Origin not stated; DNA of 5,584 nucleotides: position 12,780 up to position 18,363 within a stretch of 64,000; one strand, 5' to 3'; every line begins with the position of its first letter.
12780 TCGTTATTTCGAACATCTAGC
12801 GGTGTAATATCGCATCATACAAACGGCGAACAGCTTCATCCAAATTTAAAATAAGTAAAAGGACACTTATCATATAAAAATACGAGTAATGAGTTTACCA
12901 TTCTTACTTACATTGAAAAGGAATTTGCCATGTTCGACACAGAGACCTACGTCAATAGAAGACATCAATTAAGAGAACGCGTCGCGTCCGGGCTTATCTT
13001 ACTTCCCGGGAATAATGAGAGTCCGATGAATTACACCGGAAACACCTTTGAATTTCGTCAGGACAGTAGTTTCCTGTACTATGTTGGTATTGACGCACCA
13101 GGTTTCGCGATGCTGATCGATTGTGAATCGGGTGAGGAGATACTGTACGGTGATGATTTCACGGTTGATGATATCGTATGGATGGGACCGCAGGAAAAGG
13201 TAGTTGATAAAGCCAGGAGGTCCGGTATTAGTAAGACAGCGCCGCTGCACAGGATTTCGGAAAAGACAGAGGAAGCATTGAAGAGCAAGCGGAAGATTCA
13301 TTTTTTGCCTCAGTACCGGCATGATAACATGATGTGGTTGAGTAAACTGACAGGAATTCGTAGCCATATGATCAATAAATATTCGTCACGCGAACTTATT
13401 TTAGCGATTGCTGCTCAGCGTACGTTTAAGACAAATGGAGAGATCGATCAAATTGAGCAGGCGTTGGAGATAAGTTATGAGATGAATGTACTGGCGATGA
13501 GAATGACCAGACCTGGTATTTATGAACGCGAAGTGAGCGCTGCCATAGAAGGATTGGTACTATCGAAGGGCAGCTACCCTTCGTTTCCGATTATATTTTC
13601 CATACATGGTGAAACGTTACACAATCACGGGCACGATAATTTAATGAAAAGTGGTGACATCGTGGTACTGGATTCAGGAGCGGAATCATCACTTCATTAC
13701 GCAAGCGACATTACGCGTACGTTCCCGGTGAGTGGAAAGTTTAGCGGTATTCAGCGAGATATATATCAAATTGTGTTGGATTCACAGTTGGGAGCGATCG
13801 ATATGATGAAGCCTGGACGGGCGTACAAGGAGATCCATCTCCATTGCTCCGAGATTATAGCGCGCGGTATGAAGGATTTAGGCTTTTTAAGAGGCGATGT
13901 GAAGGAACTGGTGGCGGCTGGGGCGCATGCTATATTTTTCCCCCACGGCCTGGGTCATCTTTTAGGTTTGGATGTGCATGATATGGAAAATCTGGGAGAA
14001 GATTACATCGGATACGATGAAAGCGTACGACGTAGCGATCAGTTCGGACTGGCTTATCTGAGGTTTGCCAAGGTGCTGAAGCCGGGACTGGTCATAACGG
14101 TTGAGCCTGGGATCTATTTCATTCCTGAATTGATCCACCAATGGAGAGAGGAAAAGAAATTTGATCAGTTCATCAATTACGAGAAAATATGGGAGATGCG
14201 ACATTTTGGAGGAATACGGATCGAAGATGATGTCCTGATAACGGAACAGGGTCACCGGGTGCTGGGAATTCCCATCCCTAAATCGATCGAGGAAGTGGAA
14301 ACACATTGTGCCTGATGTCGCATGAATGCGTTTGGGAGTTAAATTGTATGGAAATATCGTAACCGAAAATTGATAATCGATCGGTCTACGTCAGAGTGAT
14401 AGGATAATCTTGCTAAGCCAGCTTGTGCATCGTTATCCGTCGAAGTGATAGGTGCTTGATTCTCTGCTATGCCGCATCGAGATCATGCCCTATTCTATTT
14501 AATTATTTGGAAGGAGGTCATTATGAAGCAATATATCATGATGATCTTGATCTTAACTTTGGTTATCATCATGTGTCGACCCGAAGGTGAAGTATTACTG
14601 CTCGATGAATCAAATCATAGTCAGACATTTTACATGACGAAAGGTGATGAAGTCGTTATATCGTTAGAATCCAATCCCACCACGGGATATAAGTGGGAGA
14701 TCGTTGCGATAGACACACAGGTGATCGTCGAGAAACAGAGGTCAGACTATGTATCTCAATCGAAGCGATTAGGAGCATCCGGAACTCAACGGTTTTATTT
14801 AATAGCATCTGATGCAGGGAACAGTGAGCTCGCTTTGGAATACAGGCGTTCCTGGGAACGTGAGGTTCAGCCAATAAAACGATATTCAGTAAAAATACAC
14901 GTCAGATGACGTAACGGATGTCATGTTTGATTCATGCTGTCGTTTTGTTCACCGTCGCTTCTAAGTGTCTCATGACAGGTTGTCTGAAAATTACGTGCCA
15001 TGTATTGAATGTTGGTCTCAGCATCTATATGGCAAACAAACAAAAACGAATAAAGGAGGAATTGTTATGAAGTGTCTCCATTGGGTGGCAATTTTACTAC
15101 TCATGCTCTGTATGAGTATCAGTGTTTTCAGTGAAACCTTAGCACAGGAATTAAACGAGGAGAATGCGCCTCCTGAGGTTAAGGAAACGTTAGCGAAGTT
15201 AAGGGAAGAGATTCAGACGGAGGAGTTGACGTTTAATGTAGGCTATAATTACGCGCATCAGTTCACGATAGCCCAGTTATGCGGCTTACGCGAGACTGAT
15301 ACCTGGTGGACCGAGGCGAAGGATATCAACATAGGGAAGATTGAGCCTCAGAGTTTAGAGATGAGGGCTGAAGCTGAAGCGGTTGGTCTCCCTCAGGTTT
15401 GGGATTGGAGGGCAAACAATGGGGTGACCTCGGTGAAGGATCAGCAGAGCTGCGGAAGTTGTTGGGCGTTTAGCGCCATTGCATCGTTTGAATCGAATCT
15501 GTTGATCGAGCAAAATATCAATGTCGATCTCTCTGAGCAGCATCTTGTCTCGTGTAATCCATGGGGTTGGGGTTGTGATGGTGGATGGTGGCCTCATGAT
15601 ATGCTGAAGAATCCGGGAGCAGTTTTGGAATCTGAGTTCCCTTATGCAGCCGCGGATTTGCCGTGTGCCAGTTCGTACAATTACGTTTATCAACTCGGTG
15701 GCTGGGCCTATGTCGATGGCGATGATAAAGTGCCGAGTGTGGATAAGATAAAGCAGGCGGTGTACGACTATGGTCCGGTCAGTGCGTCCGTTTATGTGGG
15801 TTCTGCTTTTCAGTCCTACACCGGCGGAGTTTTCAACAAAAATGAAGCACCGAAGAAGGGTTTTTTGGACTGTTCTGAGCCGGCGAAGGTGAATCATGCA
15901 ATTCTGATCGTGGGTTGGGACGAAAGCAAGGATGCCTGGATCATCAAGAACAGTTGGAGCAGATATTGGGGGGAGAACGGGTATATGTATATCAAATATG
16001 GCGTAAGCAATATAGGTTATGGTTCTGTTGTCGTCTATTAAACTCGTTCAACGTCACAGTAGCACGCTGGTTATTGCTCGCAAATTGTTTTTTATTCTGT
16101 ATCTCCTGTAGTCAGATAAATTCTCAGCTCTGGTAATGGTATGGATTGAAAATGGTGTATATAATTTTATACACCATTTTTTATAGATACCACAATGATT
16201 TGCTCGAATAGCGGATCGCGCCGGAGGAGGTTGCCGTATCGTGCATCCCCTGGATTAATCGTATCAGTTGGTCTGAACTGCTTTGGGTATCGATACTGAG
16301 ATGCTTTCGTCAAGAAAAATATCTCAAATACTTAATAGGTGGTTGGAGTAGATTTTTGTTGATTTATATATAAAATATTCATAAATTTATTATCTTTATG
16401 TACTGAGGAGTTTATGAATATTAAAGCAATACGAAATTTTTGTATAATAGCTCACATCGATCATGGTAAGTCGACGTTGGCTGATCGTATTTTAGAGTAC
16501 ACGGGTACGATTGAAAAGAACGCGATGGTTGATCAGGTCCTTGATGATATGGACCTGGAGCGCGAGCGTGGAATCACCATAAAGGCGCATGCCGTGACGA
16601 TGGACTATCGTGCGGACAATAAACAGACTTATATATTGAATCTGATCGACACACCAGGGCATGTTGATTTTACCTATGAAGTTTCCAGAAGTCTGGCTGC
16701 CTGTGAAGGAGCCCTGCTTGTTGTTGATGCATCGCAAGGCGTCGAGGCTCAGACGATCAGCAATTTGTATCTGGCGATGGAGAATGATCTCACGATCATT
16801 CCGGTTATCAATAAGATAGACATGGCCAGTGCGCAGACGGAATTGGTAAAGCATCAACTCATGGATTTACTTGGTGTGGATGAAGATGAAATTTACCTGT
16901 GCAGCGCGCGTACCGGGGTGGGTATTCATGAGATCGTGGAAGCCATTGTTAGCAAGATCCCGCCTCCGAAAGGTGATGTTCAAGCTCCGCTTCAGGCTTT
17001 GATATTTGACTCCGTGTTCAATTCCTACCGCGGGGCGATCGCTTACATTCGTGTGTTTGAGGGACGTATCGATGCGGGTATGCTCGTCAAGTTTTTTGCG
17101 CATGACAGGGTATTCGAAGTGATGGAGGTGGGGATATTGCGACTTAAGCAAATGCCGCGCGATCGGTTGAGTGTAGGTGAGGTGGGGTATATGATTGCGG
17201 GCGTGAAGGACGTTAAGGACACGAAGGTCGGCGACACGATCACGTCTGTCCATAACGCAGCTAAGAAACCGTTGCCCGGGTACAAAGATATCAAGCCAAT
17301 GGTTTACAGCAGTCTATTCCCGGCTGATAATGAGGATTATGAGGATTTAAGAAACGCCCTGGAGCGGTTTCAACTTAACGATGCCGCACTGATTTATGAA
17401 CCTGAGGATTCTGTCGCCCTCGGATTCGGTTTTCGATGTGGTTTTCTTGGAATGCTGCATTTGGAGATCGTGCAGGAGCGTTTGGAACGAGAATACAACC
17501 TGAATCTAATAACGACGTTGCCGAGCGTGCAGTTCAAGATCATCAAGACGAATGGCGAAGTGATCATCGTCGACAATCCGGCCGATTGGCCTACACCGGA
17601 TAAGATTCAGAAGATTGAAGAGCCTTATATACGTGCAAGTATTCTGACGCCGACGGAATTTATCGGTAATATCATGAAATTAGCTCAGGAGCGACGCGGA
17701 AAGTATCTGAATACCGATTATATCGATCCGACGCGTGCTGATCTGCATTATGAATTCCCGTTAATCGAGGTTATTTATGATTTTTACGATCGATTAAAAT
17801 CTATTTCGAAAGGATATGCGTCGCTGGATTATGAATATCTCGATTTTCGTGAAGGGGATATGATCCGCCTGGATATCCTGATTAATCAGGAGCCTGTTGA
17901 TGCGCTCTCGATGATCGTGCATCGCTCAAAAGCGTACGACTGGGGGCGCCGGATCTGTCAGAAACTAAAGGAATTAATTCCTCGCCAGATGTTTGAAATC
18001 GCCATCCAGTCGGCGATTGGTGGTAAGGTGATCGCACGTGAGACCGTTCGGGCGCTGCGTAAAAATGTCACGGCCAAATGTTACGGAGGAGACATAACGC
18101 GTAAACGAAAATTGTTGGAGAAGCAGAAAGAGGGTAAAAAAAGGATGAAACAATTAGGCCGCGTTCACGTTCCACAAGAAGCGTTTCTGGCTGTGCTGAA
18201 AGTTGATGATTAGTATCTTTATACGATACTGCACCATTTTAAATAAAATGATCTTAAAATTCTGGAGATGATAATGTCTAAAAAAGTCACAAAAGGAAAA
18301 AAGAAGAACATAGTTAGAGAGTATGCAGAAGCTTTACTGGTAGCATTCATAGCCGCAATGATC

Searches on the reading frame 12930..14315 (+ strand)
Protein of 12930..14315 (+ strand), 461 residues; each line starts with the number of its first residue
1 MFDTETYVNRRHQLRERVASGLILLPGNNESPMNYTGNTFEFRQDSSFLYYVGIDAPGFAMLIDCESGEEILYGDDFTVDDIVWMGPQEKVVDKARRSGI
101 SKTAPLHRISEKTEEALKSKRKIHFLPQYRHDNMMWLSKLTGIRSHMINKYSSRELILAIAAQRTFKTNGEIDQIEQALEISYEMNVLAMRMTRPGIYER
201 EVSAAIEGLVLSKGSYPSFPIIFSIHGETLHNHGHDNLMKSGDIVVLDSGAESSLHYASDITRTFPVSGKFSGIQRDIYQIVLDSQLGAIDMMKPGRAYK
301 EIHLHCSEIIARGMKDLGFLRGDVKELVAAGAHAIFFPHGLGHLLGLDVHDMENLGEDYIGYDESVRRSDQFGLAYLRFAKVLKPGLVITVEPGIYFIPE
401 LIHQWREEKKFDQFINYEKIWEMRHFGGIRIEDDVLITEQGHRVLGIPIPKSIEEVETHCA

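Call 76: search_protein_families(library=pfam, proteins=[window:12930-14315:+], max_evalue=0.00001)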
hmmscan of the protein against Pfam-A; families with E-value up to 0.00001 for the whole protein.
window:12930-14315:+ (461 aa): 2 families
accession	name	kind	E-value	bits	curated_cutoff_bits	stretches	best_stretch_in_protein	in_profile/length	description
PF00557.29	Peptidase_M24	-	3.7e-50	171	23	1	174-439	2-208/208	Metallopeptidase family M24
PF05195.22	AMP_N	-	1.3e-23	83.4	24.6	1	7-124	1-121/121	Aminopeptidase P, N-terminal domain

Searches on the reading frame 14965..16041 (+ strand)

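Call 76: search_protein_families(library=pfam, proteins=[window:14965-16041:+], max_evalue=0.00001)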
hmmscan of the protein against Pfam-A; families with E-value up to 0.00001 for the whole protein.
window:14965-16041:+ (358 aa): 2 families
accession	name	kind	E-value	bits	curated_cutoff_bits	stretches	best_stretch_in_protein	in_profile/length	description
PF00112.29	Peptidase_C1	-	2.9e-51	175.1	20.7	1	142-351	1-211/220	Papain family cysteine protease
PF03051.21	Peptidase_C1_2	-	4.5e-06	26.2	22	0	153-192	56-94/438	Peptidase C1-like family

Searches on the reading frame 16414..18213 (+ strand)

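Call 76: search_protein_families(library=pfam, proteins=[window:16414-18213:+], max_evalue=0.00001)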
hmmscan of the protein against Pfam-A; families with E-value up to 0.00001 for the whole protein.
window:16414-18213:+ (599 aa): 5 families
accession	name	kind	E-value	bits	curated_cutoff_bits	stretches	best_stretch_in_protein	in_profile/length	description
PF00009.33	GTP_EFTU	-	2.7e-57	193.8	26.5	1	4-184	1-188/188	Elongation factor Tu GTP binding domain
PF06421.17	LepA_C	-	6.7e-53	177.8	29.7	1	490-596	1-107/107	GTP-binding protein LepA C-terminus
PF00679.30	EFG_C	-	2.5e-18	66.3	27.9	1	401-480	2-80/89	Elongation factor G C-terminus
PF03144.31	GTP_EFTU_D2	-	2.2e-10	41.3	30.3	1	207-277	1-73/73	Elongation factor Tu domain 2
PF14492.12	EFG_III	-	6.1e-06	26.6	27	0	294-367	3-73/75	Elongation Factor G, domain III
